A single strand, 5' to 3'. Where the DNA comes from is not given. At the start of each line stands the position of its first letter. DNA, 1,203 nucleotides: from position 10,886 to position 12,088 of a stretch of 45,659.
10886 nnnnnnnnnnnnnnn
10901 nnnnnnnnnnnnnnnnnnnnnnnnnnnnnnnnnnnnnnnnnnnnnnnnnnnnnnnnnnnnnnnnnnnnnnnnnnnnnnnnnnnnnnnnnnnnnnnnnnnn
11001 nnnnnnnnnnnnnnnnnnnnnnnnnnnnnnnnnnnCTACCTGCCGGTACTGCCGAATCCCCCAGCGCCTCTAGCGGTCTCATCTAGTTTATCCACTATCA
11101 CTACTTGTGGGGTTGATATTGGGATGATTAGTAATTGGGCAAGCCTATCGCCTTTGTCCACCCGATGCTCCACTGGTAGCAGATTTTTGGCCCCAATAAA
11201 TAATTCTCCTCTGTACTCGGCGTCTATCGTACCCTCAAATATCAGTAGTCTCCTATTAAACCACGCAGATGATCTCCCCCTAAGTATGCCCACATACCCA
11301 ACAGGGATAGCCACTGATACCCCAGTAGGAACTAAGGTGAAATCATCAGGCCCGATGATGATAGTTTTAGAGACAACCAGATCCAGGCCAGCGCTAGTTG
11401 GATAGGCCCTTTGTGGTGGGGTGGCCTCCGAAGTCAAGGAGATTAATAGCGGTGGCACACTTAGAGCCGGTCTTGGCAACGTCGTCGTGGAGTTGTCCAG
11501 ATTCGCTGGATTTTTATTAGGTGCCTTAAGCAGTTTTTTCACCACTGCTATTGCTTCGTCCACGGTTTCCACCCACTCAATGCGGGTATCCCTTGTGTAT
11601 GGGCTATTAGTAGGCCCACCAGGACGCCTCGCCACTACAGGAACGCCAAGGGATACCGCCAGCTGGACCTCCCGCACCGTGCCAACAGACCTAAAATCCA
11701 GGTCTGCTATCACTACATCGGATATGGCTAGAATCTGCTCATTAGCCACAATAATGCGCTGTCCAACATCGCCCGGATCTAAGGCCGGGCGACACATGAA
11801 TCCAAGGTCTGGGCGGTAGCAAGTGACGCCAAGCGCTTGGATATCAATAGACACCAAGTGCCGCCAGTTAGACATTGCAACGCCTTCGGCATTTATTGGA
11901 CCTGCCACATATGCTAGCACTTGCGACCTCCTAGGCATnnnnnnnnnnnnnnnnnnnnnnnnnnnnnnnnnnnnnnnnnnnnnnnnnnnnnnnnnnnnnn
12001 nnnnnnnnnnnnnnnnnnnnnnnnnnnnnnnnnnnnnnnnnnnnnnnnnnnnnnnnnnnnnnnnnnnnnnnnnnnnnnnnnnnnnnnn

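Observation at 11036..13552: PurZ-like, MazG-like and dUTPase-fusion operon: a candidate 2-aminoadenine (Z-base) genome module lacking DatZ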

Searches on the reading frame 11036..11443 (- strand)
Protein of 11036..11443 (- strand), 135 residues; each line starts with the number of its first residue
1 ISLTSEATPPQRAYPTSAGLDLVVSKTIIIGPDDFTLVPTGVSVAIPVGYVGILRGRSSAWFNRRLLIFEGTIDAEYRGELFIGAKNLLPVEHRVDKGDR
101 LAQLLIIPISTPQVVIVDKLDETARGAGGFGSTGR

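Call 86: search_dna_similar(query=window:11036-11443:-, collection=phages, mode=protein, max_rows=25, max_evalue=0.00001)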
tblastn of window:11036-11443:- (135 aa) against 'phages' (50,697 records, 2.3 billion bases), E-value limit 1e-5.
Records with a match: 1967; places in all: 1970; records where one place covers at least 80% of the query: 1904.
Best place of each record, by identity: <60% 1967.
By first word of the organism name: Salmonella 289; Staphylococcus 258; Escherichia 221; Vibrio 193; Arthrobacter 115; Pseudomonas 112; Klebsiella 97; Lactococcus 79; Erwinia 54; Bacteriophage 47; and 78 more.
By host as written in the record: - 290; Arthrobacter sp. ATCC 21022 95; Escherichia coli 87; Staphylococcus aureus 69; Klebsiella pneumoniae 46; Erwinia amylovora 43; Pseudomonas aeruginosa 39; Salmonella enterica subsp. enterica serovar Enteritidis PT1 39; and 483 more.
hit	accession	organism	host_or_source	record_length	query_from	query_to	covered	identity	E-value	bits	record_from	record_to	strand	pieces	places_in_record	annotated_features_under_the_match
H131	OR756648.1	Micrococcus phage Olihed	Micrococcus sp. 1402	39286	3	134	98%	49.3%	7e-28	112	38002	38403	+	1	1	deoxyuridin triphosphatease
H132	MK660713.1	Microbacterium phage Theresita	Microbacterium natoriense ATCC BAA-1032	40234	2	134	99%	47.4%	2e-29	116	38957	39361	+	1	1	55: deoxyuridine triphosphatase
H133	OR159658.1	Microbacterium phage Milani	Microbacterium foliorum NRRL B-24224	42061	7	135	96%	47.3%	8e-27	109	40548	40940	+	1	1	57: deoxyuridine triphosphatase | 58: hypothetical protein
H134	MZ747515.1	Microbacterium phage SBlackberry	Microbacterium foliorum NRRL B-24224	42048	6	135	96%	46.2%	6e-26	106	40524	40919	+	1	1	56: deoxyuridine triphosphatase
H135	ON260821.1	Microbacterium phage Typher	Microbacterium foliorum NRRL B-24224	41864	6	135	96%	46.2%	7e-26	106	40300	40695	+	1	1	58: deoxyuridine triphosphatase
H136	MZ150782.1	Microbacterium phage PermaG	Microbacterium foliorum NRRL B-24224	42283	6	135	96%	46.2%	8e-26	106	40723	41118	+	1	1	59: deoxyuridine triphosphatase | 60: hypothetical protein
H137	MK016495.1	Microbacterium phage Goodman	Microbacterium foliorum NRRL B-24224 SEA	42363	6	135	96%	46.2%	8e-26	106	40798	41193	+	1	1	59: deoxyuridine triphosphatase | 60: hypothetical protein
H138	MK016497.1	Microbacterium phage Johann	Microbacterium foliorum NRRL B-24224 SEA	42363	6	135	96%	46.2%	8e-26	106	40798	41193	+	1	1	59: deoxyuridine triphosphatase | 60: hypothetical protein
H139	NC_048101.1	Microbacterium phage Goodman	Microbacterium foliorum NRRL B-24224 SEA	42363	6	135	96%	46.2%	8e-26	106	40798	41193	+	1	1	59: dUTPase | 60: hypothetical protein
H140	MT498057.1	Microbacterium phage Cicada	Microbacterium foliorum NRRL B-24224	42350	7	135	96%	46.6%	2e-25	105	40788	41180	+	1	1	60: deoxyuridine triphosphatase | 61: hypothetical protein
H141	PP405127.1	Microbacterium phage Jera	Microbacterium foliorum NRRL B-24224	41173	6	135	96%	45.5%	2e-25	105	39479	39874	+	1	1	58: hypothetical protein | 59: hypothetical protein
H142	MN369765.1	Microbacterium phage Zanella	Microbacterium foliorum NRRL B-24224 SEA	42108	7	135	96%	45.8%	4e-25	104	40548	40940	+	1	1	57: deoxyuridine triphosphatase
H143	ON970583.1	Microbacterium phage TurboVicky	Microbacterium foliorum NRRL B-24224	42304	7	135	96%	45.8%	5e-25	104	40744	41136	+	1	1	58: deoxyuridine triphosphatase | 59: hypothetical protein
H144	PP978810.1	Microbacterium phage Htur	Microbacterium foliorum NRRL B-24224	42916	6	135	96%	44.7%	6e-25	103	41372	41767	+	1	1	61: dUTPase | 62: hypothetical protein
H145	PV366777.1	Microbacterium phage IndiRoo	Microbacterium foliorum NRRL B-24224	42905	7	135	96%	45.0%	1e-24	103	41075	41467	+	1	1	64: dUTPase | 65: hypothetical protein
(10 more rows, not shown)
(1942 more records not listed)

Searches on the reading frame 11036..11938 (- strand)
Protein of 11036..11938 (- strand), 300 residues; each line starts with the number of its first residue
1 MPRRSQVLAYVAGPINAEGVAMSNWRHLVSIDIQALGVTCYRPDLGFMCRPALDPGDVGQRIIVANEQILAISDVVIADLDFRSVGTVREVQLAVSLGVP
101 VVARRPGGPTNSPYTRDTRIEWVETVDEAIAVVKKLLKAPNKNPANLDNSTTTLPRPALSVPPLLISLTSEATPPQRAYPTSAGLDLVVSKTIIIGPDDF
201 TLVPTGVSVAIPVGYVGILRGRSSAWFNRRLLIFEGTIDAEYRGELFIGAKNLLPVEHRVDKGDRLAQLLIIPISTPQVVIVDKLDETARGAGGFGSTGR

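Call 3: search_protein_families(library=pfam, proteins=[window:11036-11938:-], max_evalue=0.1)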
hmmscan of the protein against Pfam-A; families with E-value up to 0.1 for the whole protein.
window:11036-11938:- (300 aa): 4 families
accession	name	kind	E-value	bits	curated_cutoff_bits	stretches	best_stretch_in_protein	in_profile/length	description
PF00692.24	dUTPase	-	1.1e-25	90.4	22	1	172-299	3-129/129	dUTPase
PF22769.1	DCD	-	6.1e-08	33.3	27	1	190-271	68-150/153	dCTP deaminase-like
PF05014.21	Nuc_deoxyrib_tr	-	0.026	15.1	28.8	1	58-103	48-95/117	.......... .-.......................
PF11353.13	DUF3153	-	0.064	13.3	21.4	0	66-122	91-147/191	Protein of unknown function (DUF3153)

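Call 4: search_protein_families(library=phrogs, proteins=[window:11036-11938:-], max_evalue=0.01)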
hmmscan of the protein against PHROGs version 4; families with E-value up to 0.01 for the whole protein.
window:11036-11938:- (300 aa): 3 families
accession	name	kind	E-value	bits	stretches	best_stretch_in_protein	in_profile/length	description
phrog_135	-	DNA, RNA and nucleotide metabolism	2.3e-44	153.7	1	165-300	149-291/463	dUTPase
phrog_1663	-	DNA, RNA and nucleotide metabolism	0.00027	21.2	1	190-278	109-198/303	dCTP deaminase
phrog_19940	-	unknown function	0.00062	20.7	0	62-134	83-158/165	-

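Call 25: search_dna_similar(query=window:11036-11938:-, collection=phages, mode=protein, max_rows=30, max_evalue=0.001)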
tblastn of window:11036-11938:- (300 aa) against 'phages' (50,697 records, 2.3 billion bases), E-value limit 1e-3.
Records with a match: 2015; places in all: 2018; records where one place covers at least 80% of the query: 82.
Best place of each record, by identity: <60% 2015.
By first word of the organism name: Salmonella 292; Staphylococcus 259; Escherichia 225; Vibrio 201; Arthrobacter 115; Pseudomonas 112; Klebsiella 97; Lactococcus 79; Erwinia 57; Bacteriophage 48; and 79 more.
By host as written in the record: - 294; Arthrobacter sp. ATCC 21022 95; Escherichia coli 89; Staphylococcus aureus 69; Klebsiella pneumoniae 46; Erwinia amylovora 44; Pseudomonas aeruginosa 39; Salmonella enterica subsp. enterica serovar Enteritidis PT1 39; and 494 more.
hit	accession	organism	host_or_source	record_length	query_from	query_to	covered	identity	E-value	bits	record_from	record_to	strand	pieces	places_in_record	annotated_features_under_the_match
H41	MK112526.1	Arthrobacter phage Aledel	Arthrobacter sp. (ATCC 21022)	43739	3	299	99%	31.7%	3e-19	94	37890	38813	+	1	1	49: deoxyuridine triphosphatase | 48: hypothetical protein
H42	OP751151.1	Arthrobacter phage Chridison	Arthrobacter sp. ATCC 21022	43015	3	299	99%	31.7%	7e-19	92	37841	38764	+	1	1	48: deoxyuridine triphosphatase | 47: hypothetical protein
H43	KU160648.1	Arthrobacter phage HunterDalle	Arthrobacter sp. ATCC 21022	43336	3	299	99%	31.7%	7e-19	92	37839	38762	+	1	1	49: deoxyuridine triphosphatase | 48: hypothetical protein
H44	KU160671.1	Arthrobacter phage Vulture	Arthrobacter sp. ATCC 21022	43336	3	299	99%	31.7%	7e-19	92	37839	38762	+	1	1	49: deoxyuridine triphosphatase | 48: hypothetical protein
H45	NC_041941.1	Arthrobacter phage HunterDalle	Arthrobacter sp. ATCC 21022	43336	3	299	99%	31.7%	7e-19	92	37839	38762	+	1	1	49: dCTP deaminase | 48: hypothetical protein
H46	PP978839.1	Arthrobacter phage AustinPowers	Arthrobacter sp. ATCC 21022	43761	3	299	99%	31.6%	2e-19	94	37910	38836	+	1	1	49: dUTPase | 48: hypothetical protein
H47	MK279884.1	Arthrobacter phage Supakev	Arthrobacter sp. ATCC 21022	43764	3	299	99%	31.6%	2e-19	94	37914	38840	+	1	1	49: deoxyuridine triphosphatase | 48: hypothetical protein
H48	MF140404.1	Arthrobacter phage Christian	Arthrobacter sp. ATCC 21022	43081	10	300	97%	32.3%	7e-21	98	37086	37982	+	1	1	50: deoxyuridine triphosphatase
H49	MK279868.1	Arthrobacter phage OMalley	Arthrobacter sp. ATCC 21022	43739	3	299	99%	31.4%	1e-18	92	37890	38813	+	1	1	49: deoxyuridine triphosphatase | 48: hypothetical protein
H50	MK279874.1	Arthrobacter phage Riovina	Arthrobacter sp. ATCC 21022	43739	3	299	99%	31.4%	1e-18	92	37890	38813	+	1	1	49: deoxyuridine triphosphatase | 48: hypothetical protein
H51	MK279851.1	Arthrobacter phage Eunoia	Arthrobacter sp. ATCC 21022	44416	3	299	99%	31.4%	1e-18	92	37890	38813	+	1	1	49: deoxyuridine triphosphatase | 48: hypothetical protein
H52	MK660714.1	Arthrobacter phage MrGloopy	Arthrobacter sp. ATCC 21022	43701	10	300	97%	32.0%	3e-20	97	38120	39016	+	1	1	52: deoxyuridine triphosphatase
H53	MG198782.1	Arthrobacter phage MeganNoll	Arthrobacter sp. ATCC 21022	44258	10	300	97%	32.0%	3e-20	97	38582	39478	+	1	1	deoxyuridine triphosphatase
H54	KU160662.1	Arthrobacter phage RAP15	Arthrobacter sp. ATCC 21022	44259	10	300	97%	32.0%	3e-20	97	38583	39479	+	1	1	53: deoxyuridine triphosphatase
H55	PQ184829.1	Arthrobacter phage Kalizoi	Arthrobacter sp. ATCC 21022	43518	10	300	97%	31.6%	1e-19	95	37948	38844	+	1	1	51: dUTPase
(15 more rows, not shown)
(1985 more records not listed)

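Call 108: search_protein_families(library=padloc, proteins=[window:11036-11938:-], max_evalue=0.001)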
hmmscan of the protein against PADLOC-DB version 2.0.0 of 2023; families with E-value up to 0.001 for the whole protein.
window:11036-11938:- (300 aa): 0 families

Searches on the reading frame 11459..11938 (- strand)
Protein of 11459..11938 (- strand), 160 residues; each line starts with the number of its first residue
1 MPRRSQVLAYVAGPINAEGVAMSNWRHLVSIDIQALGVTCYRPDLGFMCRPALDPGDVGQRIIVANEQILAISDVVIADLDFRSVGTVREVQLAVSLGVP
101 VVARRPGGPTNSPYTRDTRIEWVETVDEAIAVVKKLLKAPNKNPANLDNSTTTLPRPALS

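Call 30: search_dna_similar(query=window:11489-11938:-, collection=phages, mode=protein, max_rows=40, max_evalue=1, rows=spread)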
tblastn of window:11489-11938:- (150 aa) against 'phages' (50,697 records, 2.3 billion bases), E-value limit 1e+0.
No match.

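Call 32: find_homologous_proteins(query=window:11459-11938:-, max_evalue=0.01)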
Query window:11459-11938:-: 57 candidates shared short words with the query, none scored E <= 0.01.

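Call 83: search_solved_structures(query=A6, max_evalue=1, show_alignments=2)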
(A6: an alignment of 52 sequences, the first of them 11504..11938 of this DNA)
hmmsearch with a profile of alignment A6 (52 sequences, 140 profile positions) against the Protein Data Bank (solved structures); distinct sequences matched with E-value up to 1: 40.
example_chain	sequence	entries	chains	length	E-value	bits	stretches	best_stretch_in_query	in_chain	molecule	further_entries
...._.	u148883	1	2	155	2e-07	34.2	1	5-107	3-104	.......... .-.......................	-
7m5h_A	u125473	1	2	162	2.5e-07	33.8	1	5-110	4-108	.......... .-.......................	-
4fyh_A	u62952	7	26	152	4.4e-07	33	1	54-117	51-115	Deoxyribonucleoside 5'-monophosphate N-glycosidase | 2'-deoxynucleoside 5'-phosphate N-hydrolase 1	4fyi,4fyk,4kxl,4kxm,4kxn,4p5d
8rh3_A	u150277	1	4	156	1.7e-06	31.2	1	5-107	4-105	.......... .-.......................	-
8qc0_A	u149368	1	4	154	1.9e-06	31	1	5-107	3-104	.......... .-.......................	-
8pqr_B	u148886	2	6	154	2.2e-06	30.8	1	6-107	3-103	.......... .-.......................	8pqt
2khz_A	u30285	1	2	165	4.9e-06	29.7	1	55-118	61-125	c-Myc-responsive protein Rcl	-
2klh_A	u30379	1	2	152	1.8e-05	27.9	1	57-117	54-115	c-Myc-responsive protein Rcl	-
2a0k_A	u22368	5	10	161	4.8e-05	26.4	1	3-108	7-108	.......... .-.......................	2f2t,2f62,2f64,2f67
9emw_A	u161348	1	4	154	5.7e-05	26.2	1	5-107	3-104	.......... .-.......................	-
8rps_C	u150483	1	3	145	9.7e-05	25.5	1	54-106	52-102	2'-deoxynucleoside 5'-phosphate N-hydrolase 1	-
8pqq_C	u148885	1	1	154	0.00014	25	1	5-107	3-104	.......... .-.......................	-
8pqq_A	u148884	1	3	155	0.00014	25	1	5-107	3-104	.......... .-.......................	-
8pqs_A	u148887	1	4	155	0.00026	24.1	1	5-107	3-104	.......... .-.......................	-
4jem_A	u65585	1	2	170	0.00026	24.1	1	27-132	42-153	CMP/hydroxymethyl CMP hydrolase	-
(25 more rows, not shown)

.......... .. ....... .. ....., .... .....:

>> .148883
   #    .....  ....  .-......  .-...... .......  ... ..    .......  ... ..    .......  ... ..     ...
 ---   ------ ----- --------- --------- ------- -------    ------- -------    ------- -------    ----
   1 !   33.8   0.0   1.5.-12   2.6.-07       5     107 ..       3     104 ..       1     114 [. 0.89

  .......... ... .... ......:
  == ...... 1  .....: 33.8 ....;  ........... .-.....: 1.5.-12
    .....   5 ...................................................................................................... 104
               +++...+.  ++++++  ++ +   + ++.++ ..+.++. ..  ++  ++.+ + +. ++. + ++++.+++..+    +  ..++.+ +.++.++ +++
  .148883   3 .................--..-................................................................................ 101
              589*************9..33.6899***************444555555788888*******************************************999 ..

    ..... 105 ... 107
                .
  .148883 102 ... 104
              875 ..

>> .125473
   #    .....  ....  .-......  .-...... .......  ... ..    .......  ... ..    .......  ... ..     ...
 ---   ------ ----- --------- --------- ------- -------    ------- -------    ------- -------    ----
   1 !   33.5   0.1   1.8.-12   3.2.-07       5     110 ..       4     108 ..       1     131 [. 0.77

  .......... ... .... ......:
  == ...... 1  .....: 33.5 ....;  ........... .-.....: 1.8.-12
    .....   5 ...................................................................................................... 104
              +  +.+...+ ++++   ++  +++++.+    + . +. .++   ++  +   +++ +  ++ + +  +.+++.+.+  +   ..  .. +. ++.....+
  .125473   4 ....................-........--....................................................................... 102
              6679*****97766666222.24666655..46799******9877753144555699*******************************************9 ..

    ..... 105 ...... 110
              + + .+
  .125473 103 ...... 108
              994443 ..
